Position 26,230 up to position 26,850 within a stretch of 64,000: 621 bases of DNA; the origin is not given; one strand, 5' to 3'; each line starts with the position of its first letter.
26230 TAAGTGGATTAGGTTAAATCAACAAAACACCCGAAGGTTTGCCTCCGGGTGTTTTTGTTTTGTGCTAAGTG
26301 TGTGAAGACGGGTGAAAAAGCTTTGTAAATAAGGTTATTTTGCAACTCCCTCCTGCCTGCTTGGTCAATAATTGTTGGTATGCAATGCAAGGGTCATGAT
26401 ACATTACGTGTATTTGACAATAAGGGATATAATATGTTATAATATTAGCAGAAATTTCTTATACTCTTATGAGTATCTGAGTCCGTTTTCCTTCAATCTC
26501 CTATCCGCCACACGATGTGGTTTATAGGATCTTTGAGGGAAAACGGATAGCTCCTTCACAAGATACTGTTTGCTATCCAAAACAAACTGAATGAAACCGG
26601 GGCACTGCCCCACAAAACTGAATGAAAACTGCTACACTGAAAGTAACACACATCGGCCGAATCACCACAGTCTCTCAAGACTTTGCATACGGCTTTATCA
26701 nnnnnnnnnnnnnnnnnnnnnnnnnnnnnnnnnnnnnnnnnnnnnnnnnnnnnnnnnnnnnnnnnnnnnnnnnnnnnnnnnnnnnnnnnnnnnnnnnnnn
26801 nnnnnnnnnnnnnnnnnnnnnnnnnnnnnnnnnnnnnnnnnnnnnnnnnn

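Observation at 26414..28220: Self-contained GC-rich cassette: consensus promoter, ~170-nt structured leader with duplicated start-site decoy, and a CSD-like fusion protein of unknown function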

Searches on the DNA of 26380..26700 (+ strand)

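Call 30: search_rna_families(source=window, start=26380, end=26700, threshold=evalue, max_evalue=10)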
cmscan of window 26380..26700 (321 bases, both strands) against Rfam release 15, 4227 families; matches with E-value up to 10: 4.
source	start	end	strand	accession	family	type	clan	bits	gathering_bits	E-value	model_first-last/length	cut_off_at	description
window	26478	26551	-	RF03477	MIR862_2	Gene; miRNA;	-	21.4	71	0.09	1-90/90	no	MIR862_2 microRNA precursor family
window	26480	26549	+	RF00884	MIR815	Gene; miRNA;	-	18.9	63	0.4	1-81/81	no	MIR815 microRNA precursor family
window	26418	26482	+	RF02443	SpR08_sRNA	Gene; sRNA;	-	16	80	4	1-73/73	no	Streptococcus sRNA SpR08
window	26396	26486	+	RF01392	isrI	Gene; sRNA;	-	15.9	45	5.2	1-98/98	no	isrI Hfq binding RNA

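Call 47: build_rna_model(alignment_id=A5, structure=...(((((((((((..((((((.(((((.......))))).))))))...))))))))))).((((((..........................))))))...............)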
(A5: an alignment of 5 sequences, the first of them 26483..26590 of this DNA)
Model R1 built from alignment A5 (5 sequences, 115 columns); structure: as given.
model positions 102; base pairs 28; branch points 1; effective number of sequences 1.54; information 0.589 bits per position. Calibrated on 0.2 Mb of random sequence (short: E-values are rough).
structure used (alignment columns):
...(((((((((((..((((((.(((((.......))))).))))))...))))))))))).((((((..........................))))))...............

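Call 48: search_with_rna_model(model_id=R1, sources=[window, L004, L005, L006, L007, L008, L009, L010, L011, L012, L013, L014, L015, L016, L017, L018, L019, L020, L021, L022, L023, L024, L025, L026, L027, L028, L029, L030, L031, L032, L033, L034, L035, L036, L037, L038, L039, L040, L041, L042, L043, L044, L045, L046, L047, L048, L049, L050, L051, L052, L053, L054, L055, L056, L057, L058, L059, L060, L061, L062, L063, L064, L065, L066, L067, L068, L069, L070, L071, L072, L073, L074, L075, L076, L077, L078, L079], max_evalue=1, make_alignment=true)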
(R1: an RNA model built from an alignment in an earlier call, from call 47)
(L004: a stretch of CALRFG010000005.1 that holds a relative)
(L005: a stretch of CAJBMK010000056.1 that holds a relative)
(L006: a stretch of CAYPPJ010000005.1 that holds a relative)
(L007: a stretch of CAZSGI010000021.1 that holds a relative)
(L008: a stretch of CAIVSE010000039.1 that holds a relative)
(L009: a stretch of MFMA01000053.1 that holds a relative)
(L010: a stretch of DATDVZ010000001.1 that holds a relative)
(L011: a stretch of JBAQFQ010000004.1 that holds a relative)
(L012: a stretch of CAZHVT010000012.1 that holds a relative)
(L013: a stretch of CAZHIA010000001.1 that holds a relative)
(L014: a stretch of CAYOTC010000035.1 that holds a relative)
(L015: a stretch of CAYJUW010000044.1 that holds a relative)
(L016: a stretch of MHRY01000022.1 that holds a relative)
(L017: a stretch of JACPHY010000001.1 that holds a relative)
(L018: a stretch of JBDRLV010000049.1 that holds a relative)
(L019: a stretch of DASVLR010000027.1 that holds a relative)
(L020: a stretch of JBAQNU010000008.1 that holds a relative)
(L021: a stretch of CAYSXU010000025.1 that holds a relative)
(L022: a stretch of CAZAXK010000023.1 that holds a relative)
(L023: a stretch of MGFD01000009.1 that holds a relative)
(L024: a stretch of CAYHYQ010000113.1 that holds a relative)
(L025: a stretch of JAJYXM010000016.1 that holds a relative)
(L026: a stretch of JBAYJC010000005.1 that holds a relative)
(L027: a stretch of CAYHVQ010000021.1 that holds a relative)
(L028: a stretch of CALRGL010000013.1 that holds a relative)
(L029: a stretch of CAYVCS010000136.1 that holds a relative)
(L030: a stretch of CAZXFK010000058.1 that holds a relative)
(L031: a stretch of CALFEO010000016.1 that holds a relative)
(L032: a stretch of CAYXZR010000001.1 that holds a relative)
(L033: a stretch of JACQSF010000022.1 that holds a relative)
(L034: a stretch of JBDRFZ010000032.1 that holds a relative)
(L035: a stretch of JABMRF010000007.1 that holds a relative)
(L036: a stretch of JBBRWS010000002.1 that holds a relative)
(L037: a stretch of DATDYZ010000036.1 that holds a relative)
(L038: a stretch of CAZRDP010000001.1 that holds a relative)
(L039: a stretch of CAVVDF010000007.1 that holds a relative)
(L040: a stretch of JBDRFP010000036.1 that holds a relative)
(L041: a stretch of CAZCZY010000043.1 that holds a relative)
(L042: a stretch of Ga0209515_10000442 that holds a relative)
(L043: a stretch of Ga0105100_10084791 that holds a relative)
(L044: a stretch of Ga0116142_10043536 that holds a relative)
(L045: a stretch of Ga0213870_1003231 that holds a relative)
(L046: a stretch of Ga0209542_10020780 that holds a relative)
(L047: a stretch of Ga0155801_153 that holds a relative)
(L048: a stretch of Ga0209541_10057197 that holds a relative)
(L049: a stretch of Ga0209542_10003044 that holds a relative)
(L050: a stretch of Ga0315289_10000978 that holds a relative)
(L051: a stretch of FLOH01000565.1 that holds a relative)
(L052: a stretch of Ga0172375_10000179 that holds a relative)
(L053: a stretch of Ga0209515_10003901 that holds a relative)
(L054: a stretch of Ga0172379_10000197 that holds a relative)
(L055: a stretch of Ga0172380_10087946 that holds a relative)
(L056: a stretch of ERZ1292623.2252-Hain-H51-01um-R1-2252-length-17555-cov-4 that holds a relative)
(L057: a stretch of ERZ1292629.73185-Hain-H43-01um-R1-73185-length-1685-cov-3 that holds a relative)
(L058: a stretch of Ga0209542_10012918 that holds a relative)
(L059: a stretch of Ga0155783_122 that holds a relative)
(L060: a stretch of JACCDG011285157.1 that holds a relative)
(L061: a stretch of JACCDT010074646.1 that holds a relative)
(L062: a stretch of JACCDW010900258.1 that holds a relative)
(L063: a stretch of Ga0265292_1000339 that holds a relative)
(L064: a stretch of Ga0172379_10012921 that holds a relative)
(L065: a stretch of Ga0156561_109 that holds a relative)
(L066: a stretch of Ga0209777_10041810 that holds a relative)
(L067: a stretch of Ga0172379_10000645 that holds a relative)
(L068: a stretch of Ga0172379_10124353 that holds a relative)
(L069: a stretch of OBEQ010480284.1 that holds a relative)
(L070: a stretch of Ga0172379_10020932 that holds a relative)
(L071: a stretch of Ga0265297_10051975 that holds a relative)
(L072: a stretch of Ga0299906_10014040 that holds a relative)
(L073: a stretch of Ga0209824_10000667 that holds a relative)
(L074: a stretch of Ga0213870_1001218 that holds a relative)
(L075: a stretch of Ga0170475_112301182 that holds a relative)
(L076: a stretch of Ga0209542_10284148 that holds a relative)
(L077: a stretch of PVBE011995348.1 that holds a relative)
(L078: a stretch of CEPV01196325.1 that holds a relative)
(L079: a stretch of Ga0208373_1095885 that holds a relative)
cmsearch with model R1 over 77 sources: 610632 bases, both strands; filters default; matches with E-value up to 1: 54.
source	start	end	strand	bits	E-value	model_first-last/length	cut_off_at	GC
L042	3885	3987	+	103.2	1.9e-21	1-102/102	no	0.36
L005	3486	3589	+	99.2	1.7e-20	1-102/102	no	0.41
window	26485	26591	+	94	2.7e-19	1-102/102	no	0.41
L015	2131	2230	+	86.1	2e-17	1-102/102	no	0.59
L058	122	226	+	86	2.1e-17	1-102/102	no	0.41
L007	4873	4976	+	81.1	3.1e-16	1-102/102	no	0.54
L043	10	112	+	72.6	3.2e-14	1-102/102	no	0.49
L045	3895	4001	+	71.4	6e-14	1-102/102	no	0.51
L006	4886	4988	+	69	2.2e-13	1-102/102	no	0.47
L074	3894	4001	+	66.3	9.3e-13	1-102/102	no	0.46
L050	3890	3993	+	65.6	1.4e-12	1-102/102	no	0.43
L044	131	236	+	64.9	2e-12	1-102/102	no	0.42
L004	4876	4976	+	61.9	1.1e-11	1-102/102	no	0.34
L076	501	597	+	61.8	1.1e-11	1-102/102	no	0.54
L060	127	229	+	60.8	1.9e-11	1-102/102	no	0.47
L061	1984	2086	+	60.8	1.9e-11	1-102/102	no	0.47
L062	3148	3250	+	60.8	1.9e-11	1-102/102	no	0.47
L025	4899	5005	+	58.7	5.9e-11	1-102/102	no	0.6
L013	4807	4908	+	56.9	1.6e-10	1-102/102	no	0.46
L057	90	190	+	54.1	7.4e-10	1-102/102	no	0.5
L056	3839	3935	+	54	7.8e-10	1-102/102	no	0.49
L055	1058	1154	+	53.8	8.7e-10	1-102/102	no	0.51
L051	3868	3974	+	53.4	1.1e-09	1-102/102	no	0.46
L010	4889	4993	+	52.1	2.1e-09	1-102/102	no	0.5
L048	1563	1667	+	52.1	2.1e-09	1-102/102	no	0.5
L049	3889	3993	+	52.1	2.1e-09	1-102/102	no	0.5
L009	118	215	+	51.6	2.9e-09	1-102/102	no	0.53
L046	1380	1477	+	51.6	2.9e-09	1-102/102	no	0.53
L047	118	215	+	51.6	2.9e-09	1-102/102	no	0.53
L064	3891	4001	+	43.5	2.3e-07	1-102/102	no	0.55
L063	3891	4001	+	40.1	1.4e-06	1-102/102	no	0.55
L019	486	585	+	40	1.5e-06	1-102/102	no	0.44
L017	4852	4962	+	40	1.6e-06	1-102/102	no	0.59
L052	3847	3949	+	39.6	1.9e-06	1-102/102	no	0.46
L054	3874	3980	+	38.2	4.2e-06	1-102/102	no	0.51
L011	4862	4963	+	36.4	1.1e-05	1-102/102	no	0.38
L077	3885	3999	+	33.9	4.3e-05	1-102/102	no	0.51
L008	4818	4917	+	33.7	4.7e-05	1-102/102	no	0.35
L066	1746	1853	+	32.1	0.00011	1-102/102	no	0.56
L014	1441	1553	+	31.3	0.00017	1-102/102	no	0.38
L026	4877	4987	+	31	0.00021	1-102/102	no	0.57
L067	3877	3987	+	31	0.00021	1-102/102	no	0.57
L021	4879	4982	+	27.2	0.0017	1-102/102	no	0.55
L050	3849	3948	-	25.4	0.0044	1-102/102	no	0.36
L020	4838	4948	+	24.3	0.0081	1-102/102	no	0.34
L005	3436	3543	-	22.9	0.017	1-102/102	no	0.35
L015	2078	2189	-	21.5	0.037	1-102/102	no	0.47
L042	3864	3941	-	19.9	0.086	1-102/102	no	0.35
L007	4853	4931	-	19.3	0.12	1-102/102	no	0.46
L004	4848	4932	-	19.2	0.13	1-102/102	no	0.32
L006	4842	4943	-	18.7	0.17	1-102/102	no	0.4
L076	465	556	-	17.9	0.26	1-102/102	no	0.43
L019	444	542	-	17.3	0.36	1-102/102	no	0.4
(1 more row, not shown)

Alignment A6: 54 matches aligned to the model, 193 columns, each read 5' to 3' on its own strand. Consensus structure (alignment columns), stored with it:
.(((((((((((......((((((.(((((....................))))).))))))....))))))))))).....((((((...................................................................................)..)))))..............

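Call 49: search_with_rna_model(model_id=R1, sources=[window, L004, L005, L006, L007, L008, L009, L010, L011, L013, L014, L015, L017, L019, L021, L025, L026, L042, L043, L044, L045, L050, L051, L052, L054, L055, L056, L057, L058, L060, L063, L064, L066, L074, L076, L077], max_evalue=0.003, make_alignment=true, show_alignments=2)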
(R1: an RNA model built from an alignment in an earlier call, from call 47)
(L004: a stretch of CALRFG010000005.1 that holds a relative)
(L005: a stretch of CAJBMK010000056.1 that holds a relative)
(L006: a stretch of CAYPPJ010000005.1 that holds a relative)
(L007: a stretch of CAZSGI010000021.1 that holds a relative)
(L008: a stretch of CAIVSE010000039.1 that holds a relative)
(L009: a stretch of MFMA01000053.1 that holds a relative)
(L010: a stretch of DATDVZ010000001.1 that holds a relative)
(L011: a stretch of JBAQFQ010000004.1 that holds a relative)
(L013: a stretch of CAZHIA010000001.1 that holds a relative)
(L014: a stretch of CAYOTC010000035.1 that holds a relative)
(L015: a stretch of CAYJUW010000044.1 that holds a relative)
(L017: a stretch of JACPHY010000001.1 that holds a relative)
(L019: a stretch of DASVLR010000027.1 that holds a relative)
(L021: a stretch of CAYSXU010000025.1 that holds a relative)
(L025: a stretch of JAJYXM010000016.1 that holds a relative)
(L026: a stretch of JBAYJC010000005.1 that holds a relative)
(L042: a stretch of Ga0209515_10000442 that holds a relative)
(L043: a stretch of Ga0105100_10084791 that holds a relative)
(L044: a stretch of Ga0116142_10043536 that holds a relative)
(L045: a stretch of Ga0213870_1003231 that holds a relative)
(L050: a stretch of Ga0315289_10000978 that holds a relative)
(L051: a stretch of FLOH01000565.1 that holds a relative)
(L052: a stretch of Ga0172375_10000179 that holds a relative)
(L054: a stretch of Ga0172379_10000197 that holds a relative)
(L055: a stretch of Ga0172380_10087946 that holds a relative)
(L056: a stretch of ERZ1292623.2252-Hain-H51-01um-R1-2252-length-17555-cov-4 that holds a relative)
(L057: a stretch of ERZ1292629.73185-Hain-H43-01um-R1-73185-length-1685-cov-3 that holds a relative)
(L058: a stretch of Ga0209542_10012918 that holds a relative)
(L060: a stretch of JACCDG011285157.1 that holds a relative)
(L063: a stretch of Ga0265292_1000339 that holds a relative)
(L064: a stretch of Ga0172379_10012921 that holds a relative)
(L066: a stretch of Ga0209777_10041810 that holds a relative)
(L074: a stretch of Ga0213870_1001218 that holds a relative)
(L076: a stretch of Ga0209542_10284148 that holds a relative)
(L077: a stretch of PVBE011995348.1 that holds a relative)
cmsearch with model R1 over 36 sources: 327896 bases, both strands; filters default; matches with E-value up to 0.003: 37.
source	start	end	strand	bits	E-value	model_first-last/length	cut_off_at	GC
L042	3885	3987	+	103.2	1e-21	1-102/102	no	0.36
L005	3486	3589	+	99.2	8.9e-21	1-102/102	no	0.41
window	26485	26591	+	94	1.4e-19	1-102/102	no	0.41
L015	2131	2230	+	86.1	1.1e-17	1-102/102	no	0.59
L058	122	226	+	86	1.1e-17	1-102/102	no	0.41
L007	4873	4976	+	81.1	1.7e-16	1-102/102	no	0.54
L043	10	112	+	72.6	1.7e-14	1-102/102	no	0.49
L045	3895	4001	+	71.4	3.2e-14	1-102/102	no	0.51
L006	4886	4988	+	69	1.2e-13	1-102/102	no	0.47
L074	3894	4001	+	66.3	5e-13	1-102/102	no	0.46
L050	3890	3993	+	65.6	7.6e-13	1-102/102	no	0.43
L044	131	236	+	64.9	1.1e-12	1-102/102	no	0.42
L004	4876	4976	+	61.9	5.8e-12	1-102/102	no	0.34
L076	501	597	+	61.8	5.9e-12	1-102/102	no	0.54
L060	127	229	+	60.8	1e-11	1-102/102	no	0.47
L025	4899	5005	+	58.7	3.1e-11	1-102/102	no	0.6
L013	4807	4908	+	56.9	8.8e-11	1-102/102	no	0.46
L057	90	190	+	54.1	4e-10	1-102/102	no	0.5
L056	3839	3935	+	54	4.2e-10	1-102/102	no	0.49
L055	1058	1154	+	53.8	4.7e-10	1-102/102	no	0.51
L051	3868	3974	+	53.4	5.7e-10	1-102/102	no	0.46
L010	4889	4993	+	52.1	1.1e-09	1-102/102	no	0.5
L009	118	215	+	51.6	1.6e-09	1-102/102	no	0.53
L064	3891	4001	+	43.5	1.3e-07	1-102/102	no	0.55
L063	3891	4001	+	40.1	7.7e-07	1-102/102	no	0.55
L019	486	585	+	40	8.2e-07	1-102/102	no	0.44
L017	4852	4962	+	40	8.5e-07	1-102/102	no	0.59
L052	3847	3949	+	39.6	1e-06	1-102/102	no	0.46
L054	3874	3980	+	38.2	2.3e-06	1-102/102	no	0.51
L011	4862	4963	+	36.4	5.8e-06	1-102/102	no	0.38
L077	3885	3999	+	33.9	2.3e-05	1-102/102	no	0.51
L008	4818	4917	+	33.7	2.5e-05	1-102/102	no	0.35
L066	1746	1853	+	32.1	6.1e-05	1-102/102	no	0.56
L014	1441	1553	+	31.3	9.3e-05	1-102/102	no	0.38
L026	4877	4987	+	31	0.00011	1-102/102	no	0.57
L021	4879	4982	+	27.2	0.00091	1-102/102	no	0.55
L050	3849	3948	-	25.4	0.0024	1-102/102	no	0.36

Alignment A7: 37 matches aligned to the model, 173 columns, each read 5' to 3' on its own strand. Consensus structure (alignment columns), stored with it:
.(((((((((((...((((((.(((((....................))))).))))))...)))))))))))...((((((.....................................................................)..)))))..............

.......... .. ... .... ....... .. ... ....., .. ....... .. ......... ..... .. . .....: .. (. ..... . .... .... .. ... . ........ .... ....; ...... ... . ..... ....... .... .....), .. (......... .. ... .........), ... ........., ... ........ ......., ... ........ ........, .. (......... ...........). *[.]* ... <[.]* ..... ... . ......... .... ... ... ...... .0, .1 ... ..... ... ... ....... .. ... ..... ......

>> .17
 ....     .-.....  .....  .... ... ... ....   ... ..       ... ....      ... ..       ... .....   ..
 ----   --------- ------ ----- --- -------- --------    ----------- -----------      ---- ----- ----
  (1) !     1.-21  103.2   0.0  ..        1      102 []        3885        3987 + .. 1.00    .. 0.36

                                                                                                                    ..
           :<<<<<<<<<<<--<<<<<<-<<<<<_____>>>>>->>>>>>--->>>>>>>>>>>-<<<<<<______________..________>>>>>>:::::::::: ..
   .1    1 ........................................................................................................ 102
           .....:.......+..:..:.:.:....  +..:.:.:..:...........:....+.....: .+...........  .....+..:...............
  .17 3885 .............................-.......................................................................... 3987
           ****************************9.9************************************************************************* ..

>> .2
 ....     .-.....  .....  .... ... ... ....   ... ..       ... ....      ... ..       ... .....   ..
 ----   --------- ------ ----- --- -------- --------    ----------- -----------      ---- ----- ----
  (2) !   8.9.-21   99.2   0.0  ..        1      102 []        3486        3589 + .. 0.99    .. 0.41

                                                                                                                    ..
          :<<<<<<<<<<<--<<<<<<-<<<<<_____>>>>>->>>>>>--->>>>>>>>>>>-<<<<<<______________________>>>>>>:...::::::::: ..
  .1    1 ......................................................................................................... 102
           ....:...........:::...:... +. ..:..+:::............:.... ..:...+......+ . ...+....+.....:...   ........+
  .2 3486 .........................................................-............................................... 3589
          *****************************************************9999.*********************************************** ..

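Call 78: search_with_rna_model(model_id=R1, sources=[L080, L081, L082, L012, L022, L029, L053, L030, L035, L023, L028, L033], max_evalue=10)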
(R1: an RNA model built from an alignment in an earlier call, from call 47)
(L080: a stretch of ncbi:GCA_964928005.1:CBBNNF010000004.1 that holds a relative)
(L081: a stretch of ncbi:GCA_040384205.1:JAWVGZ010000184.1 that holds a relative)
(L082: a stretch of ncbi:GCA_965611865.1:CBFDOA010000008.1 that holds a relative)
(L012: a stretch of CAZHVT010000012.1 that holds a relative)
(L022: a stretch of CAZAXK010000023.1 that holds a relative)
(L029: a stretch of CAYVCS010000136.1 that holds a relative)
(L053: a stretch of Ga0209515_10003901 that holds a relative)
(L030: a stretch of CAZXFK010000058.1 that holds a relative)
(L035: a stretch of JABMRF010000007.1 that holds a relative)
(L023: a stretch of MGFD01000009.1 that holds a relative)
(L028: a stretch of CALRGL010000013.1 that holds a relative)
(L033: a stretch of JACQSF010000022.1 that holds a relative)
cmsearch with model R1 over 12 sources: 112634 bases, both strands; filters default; matches with E-value up to 10: 6.
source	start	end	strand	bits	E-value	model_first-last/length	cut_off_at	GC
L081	4892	4992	+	77.3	4.4e-16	1-102/102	no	0.46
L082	4894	5000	+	67.1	1.1e-13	1-102/102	no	0.45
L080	4969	5069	+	60.5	4.2e-12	1-102/102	no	0.35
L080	4941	5025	-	17.5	0.058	1-102/102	no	0.32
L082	4865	4951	-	16.1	0.13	1-102/102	no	0.39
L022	4880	4953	+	14.1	0.38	1-102/102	no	0.43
